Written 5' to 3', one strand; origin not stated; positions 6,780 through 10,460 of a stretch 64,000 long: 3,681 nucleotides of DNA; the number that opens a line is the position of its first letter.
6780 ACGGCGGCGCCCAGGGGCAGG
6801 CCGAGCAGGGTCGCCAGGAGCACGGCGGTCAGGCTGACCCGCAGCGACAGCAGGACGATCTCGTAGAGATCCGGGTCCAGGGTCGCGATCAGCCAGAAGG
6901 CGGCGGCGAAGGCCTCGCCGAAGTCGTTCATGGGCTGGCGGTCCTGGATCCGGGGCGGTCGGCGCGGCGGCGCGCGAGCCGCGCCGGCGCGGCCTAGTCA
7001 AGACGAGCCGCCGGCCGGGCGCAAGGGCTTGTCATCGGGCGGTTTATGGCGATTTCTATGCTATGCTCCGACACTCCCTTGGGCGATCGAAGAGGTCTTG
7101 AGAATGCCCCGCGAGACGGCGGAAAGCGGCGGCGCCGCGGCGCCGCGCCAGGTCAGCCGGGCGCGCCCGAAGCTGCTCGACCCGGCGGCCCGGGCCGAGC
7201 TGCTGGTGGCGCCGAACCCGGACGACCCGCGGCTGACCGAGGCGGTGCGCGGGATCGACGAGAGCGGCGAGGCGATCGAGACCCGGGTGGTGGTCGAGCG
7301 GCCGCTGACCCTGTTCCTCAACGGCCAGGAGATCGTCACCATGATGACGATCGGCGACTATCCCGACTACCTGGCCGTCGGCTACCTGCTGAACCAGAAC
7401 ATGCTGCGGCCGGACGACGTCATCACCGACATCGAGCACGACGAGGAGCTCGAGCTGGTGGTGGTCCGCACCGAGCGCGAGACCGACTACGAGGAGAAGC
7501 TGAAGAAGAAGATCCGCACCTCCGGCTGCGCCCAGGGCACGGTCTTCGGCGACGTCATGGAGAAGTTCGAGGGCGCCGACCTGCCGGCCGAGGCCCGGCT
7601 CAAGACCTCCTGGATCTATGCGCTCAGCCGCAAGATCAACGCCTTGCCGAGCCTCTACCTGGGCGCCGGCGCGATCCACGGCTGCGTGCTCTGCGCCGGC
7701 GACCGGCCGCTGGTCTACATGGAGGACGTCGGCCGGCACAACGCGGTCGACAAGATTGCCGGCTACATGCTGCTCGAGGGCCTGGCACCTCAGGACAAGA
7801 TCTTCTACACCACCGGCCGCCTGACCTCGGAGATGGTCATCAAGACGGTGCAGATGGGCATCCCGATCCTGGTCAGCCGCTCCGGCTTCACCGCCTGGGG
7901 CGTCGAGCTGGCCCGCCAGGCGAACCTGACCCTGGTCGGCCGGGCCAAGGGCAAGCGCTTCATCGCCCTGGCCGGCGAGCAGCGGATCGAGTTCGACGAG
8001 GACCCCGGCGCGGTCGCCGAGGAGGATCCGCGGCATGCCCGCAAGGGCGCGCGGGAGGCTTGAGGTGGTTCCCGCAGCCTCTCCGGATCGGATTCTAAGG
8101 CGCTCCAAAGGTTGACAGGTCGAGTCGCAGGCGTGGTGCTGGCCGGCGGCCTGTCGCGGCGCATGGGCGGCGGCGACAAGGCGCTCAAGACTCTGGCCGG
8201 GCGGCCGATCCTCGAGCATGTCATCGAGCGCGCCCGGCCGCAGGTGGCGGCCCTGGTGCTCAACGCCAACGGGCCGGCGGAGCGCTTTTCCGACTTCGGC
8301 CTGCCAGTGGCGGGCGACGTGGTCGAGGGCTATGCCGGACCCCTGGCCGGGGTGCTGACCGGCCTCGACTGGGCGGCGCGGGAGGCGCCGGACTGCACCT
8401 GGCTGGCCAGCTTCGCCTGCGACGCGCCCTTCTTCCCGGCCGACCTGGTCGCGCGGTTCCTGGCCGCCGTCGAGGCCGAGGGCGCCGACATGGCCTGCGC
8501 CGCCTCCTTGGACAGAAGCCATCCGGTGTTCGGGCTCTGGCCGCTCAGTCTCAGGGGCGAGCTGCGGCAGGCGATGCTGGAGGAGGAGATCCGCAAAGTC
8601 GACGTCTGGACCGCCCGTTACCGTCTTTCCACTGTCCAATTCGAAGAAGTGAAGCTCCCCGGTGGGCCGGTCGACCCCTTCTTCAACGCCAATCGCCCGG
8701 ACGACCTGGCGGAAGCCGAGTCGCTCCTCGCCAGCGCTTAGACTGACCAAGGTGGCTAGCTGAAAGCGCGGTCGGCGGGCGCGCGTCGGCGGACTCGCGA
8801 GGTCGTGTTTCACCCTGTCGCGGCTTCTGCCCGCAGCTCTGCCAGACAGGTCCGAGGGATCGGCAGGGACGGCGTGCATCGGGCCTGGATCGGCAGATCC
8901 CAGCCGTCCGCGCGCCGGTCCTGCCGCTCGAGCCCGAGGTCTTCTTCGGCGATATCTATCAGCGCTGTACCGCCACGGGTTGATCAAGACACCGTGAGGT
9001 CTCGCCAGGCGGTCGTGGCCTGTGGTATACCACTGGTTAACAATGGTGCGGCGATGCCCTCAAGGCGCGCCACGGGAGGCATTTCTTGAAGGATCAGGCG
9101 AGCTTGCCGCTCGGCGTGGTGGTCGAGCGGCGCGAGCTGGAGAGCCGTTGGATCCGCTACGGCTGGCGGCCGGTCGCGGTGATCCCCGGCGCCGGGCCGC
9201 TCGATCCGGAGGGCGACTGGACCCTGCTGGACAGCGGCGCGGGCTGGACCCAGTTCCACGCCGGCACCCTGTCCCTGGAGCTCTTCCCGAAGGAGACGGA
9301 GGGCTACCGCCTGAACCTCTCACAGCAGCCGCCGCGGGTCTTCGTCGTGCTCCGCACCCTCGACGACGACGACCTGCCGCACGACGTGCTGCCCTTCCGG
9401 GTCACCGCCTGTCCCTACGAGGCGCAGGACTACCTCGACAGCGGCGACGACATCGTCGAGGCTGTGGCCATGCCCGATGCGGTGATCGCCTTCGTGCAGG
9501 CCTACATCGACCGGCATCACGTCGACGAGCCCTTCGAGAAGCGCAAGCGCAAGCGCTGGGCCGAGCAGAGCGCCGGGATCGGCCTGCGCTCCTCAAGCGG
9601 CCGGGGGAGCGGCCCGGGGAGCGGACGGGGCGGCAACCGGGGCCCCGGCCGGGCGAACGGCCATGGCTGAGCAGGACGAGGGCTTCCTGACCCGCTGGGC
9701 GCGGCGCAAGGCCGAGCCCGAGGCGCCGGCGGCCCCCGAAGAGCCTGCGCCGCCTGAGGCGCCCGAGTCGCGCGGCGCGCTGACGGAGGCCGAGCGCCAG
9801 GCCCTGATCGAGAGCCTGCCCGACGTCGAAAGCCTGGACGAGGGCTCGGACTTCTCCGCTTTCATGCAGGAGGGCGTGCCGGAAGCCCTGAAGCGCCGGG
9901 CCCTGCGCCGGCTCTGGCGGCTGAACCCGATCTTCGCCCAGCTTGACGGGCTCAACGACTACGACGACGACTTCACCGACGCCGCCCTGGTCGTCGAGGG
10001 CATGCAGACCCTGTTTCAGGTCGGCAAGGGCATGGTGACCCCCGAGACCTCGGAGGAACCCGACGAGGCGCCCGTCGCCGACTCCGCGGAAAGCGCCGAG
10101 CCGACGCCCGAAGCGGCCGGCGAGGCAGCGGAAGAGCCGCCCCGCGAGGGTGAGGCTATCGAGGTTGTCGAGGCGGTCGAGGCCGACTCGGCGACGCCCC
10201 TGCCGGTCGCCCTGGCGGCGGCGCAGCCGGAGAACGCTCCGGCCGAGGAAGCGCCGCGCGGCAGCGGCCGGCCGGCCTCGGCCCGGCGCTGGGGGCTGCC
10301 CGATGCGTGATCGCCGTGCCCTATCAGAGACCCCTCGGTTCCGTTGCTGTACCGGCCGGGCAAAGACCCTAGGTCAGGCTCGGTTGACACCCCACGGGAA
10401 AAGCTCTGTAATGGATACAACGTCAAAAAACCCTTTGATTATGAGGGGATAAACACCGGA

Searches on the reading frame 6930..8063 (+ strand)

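Call 95: search_protein_families(library=pfam, proteins=[window:6930-8063:+], max_evalue=0.00001)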
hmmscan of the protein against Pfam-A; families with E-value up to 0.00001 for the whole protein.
window:6930-8063:+ (377 aa): 1 family
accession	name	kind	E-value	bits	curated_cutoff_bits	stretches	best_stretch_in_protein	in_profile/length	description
PF02634.21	FdhD-NarQ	-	1.5e-74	251.2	27.2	1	121-353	1-236/237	FdhD/NarQ family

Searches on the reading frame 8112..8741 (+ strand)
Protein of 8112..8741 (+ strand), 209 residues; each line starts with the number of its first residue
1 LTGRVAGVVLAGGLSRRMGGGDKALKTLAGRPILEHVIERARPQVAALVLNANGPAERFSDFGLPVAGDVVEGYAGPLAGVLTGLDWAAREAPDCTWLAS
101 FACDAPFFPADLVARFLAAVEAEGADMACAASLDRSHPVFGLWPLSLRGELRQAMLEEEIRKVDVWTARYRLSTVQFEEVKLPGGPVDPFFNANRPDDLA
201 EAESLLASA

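Call 95: search_protein_families(library=pfam, proteins=[window:8112-8741:+], max_evalue=0.00001)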
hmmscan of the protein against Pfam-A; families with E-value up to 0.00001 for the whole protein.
window:8112-8741:+ (209 aa): 1 family
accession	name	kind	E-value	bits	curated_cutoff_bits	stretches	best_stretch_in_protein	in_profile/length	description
PF12804.13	NTP_transf_3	-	8.1e-37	127.3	27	1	7-163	1-153/160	MobA-like NTP transferase domain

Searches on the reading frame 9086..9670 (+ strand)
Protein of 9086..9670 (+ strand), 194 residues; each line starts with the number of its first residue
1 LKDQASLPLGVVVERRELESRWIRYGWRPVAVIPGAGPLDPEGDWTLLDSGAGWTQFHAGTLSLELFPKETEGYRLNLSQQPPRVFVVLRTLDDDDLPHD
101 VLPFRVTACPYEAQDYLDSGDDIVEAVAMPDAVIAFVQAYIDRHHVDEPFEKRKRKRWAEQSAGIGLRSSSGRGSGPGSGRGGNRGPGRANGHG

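Call 95: search_protein_families(library=pfam, proteins=[window:9086-9670:+], max_evalue=0.00001)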
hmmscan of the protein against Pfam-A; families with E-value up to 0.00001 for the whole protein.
window:9086-9670:+ (194 aa): 1 family
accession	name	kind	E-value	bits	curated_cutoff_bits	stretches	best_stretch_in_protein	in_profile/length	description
PF11749.13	DUF3305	-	5.2e-41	140.6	25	1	8-154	1-140/140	Protein of unknown function (DUF3305)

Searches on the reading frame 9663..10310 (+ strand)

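Call 95: search_protein_families(library=pfam, proteins=[window:9663-10310:+], max_evalue=0.00001)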
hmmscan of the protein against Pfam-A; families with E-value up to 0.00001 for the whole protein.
window:9663-10310:+ (215 aa): 1 family
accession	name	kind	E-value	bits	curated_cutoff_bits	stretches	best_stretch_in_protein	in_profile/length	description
PF11748.13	DUF3306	-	1.7e-24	87.4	25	1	7-108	1-118/120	Protein of unknown function (DUF3306)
